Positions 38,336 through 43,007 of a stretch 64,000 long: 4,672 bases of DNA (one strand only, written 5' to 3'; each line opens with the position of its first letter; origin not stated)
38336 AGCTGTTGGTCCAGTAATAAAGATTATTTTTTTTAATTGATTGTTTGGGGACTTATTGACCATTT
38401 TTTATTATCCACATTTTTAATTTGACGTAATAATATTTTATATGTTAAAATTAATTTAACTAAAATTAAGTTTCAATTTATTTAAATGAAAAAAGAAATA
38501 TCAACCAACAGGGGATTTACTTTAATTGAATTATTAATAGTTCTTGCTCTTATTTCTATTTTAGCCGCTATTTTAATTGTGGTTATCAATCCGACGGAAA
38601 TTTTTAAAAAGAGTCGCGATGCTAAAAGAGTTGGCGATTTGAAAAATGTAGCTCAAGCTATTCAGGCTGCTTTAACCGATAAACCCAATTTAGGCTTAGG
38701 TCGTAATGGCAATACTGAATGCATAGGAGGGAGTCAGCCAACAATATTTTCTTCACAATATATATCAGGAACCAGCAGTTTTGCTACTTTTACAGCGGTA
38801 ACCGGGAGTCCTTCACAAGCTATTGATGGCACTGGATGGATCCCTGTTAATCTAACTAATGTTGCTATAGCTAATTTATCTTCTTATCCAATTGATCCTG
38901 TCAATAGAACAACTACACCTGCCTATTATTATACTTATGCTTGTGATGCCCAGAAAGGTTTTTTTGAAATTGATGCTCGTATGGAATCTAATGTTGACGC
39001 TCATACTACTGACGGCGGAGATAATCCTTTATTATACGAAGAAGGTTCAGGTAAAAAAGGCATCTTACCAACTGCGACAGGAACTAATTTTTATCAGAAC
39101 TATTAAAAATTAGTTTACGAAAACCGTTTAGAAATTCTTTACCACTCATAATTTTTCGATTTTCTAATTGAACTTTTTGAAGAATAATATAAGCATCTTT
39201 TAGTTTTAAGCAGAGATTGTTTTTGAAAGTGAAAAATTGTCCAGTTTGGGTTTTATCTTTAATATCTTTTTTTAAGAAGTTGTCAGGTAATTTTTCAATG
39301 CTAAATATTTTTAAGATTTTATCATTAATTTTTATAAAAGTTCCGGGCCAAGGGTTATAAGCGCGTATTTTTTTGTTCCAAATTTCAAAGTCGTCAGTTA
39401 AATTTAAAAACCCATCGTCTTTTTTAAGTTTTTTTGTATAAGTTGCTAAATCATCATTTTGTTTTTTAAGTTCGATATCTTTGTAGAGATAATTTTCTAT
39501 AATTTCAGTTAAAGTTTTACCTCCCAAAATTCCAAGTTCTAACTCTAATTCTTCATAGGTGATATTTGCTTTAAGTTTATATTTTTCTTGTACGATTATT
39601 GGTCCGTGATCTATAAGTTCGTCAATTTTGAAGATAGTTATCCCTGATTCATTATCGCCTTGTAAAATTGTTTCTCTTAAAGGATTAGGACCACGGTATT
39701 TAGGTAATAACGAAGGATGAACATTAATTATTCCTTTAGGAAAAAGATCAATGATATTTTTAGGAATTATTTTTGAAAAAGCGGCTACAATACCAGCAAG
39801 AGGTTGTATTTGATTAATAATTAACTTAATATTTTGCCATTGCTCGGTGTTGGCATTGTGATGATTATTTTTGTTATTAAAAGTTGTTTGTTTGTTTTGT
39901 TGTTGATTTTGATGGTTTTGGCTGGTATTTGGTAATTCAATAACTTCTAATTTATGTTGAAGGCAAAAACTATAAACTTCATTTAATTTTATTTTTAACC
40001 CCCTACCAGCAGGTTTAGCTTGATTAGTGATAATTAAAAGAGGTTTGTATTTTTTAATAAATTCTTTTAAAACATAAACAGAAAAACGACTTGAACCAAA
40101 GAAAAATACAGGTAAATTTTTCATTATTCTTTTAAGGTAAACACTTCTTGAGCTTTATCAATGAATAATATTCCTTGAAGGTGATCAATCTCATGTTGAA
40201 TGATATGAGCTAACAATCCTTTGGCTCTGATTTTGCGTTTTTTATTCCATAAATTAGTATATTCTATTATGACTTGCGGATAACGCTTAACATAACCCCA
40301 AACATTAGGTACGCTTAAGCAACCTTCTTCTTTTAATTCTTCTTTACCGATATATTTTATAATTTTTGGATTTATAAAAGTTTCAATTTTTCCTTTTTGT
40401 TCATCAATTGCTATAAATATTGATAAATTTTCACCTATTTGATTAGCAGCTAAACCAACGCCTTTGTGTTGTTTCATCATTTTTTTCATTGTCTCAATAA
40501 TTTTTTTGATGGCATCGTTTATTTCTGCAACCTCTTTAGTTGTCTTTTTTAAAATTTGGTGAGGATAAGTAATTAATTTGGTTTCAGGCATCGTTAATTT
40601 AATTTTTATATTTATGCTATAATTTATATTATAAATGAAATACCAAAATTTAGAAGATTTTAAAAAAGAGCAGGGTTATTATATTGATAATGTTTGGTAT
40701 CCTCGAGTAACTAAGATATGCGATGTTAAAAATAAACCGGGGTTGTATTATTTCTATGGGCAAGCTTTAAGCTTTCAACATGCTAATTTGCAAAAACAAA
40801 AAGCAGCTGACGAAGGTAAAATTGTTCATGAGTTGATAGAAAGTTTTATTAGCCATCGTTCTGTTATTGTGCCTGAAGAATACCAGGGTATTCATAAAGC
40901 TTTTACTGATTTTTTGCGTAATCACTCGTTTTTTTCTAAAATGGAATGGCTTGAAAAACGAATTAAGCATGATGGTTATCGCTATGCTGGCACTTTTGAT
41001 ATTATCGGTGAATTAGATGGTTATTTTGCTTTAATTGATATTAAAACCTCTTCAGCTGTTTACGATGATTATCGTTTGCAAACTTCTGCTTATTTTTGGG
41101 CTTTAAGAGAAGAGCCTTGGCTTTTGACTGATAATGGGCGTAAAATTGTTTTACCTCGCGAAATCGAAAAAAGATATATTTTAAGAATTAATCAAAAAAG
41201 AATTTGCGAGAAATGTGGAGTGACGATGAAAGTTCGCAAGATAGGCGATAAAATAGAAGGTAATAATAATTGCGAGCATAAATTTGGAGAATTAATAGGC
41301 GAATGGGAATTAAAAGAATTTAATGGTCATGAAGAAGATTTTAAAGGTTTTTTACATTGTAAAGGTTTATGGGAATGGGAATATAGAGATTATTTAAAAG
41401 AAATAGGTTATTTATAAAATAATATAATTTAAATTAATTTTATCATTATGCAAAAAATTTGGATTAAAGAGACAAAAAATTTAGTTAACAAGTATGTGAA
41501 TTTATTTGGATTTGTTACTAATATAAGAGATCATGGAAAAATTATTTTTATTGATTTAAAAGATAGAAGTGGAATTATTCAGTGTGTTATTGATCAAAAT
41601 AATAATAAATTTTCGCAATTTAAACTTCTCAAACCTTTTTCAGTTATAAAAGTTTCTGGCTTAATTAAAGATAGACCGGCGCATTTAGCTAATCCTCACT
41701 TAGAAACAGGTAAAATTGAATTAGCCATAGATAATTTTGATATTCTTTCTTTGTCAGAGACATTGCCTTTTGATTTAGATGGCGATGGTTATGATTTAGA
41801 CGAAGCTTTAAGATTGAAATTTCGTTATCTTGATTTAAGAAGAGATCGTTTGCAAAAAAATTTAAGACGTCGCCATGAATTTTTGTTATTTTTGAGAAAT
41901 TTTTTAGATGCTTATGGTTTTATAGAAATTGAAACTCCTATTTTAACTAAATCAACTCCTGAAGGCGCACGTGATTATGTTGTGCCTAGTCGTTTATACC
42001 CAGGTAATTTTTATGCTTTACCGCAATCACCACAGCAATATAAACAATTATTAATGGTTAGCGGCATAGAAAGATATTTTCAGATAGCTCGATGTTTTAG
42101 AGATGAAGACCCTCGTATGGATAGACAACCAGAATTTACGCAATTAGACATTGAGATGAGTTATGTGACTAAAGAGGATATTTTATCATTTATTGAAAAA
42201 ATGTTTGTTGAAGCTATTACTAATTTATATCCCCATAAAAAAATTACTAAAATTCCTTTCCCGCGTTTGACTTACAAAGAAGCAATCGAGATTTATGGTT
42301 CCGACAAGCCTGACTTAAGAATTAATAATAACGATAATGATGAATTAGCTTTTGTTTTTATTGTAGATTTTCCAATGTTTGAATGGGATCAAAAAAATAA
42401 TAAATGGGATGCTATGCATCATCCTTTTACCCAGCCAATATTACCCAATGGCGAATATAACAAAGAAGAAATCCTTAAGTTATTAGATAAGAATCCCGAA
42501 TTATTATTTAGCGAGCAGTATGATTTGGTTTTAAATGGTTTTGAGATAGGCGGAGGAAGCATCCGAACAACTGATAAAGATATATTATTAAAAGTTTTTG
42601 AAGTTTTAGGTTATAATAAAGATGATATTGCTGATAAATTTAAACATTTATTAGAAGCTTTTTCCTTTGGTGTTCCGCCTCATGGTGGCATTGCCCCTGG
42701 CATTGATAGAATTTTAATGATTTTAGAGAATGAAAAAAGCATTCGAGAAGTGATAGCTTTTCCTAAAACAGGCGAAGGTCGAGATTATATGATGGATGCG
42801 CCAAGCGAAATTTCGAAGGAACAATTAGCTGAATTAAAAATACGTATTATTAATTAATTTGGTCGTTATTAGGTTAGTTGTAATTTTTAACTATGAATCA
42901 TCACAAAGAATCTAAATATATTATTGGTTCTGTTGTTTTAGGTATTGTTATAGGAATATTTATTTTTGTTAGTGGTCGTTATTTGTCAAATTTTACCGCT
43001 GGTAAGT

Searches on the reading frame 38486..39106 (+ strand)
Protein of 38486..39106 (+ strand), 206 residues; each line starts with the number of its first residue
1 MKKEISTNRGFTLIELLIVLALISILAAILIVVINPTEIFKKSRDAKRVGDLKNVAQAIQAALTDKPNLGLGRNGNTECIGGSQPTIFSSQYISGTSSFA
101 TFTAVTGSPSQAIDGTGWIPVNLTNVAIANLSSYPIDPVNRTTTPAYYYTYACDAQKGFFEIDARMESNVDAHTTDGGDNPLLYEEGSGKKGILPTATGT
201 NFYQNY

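Call 18: search_protein_families(library=pfam, proteins=[window:38486-39106:+], max_evalue=0.01)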
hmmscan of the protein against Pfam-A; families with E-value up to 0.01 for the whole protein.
window:38486-39106:+ (206 aa): 1 family
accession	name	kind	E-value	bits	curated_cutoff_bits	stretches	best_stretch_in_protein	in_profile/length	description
PF07963.17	N_methyl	-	1.5e-08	34.3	21.2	1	7-30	3-26/27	Prokaryotic N-terminal methylation motif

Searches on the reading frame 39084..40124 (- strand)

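Call 14: search_protein_families(library=pfam, proteins=[window:39084-40124:-], max_evalue=0.001)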
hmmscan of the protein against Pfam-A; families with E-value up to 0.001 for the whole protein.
window:39084-40124:- (346 aa): 2 families
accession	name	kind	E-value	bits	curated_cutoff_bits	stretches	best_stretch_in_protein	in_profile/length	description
PF00551.24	Formyl_trans_N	-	2.2e-31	109.4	26.1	1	29-201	31-173/181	Formyl transferase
PF02911.23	Formyl_trans_C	-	6.9e-17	61.9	21.1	1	232-336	1-100/100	Formyl transferase, C-terminal domain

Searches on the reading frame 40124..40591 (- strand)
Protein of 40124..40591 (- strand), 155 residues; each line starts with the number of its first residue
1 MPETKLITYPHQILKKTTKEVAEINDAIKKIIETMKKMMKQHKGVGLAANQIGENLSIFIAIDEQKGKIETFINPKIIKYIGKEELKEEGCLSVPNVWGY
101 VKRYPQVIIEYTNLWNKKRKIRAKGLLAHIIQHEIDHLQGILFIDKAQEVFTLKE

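Call 18: search_protein_families(library=pfam, proteins=[window:40124-40591:-], max_evalue=0.01)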
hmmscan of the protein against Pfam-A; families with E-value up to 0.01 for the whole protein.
window:40124-40591:- (155 aa): 2 families
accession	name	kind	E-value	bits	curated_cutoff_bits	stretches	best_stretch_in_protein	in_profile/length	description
PF01327.26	Pep_deformylase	-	3.4e-47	160.4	22.8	1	5-149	3-152/156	Polypeptide deformylase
PF22482.2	AsnC_trans_reg_3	-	0.0087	16.6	24.4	0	22-77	14-68/95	PF0864 C-terminal dimeric alpha+beta barrel domain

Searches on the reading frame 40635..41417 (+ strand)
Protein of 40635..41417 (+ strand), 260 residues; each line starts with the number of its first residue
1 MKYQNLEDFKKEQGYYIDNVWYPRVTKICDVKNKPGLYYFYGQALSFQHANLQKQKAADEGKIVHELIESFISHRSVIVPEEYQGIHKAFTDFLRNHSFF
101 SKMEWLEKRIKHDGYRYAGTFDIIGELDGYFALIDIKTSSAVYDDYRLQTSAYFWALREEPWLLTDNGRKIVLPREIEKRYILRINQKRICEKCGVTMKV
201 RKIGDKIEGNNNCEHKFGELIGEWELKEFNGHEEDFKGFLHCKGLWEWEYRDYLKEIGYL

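Call 18: search_protein_families(library=pfam, proteins=[window:40635-41417:+], max_evalue=0.01)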
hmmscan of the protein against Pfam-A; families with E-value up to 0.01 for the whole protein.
window:40635-41417:+ (260 aa): 1 family
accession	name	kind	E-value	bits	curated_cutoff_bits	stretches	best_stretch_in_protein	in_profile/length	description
PF12705.13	PDDEXK_1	-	4.9e-06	27.1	22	1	92-160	98-172/247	PD-(D/E)XK nuclease superfamily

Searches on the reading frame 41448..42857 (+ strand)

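Call 5: search_protein_families(library=pfam, proteins=[window:41448-42857:+], max_evalue=0.01)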
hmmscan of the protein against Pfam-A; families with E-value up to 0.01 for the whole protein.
window:41448-42857:+ (469 aa): 2 families
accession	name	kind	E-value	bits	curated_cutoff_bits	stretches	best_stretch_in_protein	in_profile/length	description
PF00152.25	tRNA-synt_2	-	9.5e-116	386.6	25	1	118-441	1-307/308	tRNA synthetases class II (D, K and N)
PF01336.31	tRNA_anti-codon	-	2.7e-14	53.3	27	1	17-97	1-72/75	OB-fold nucleic acid binding domain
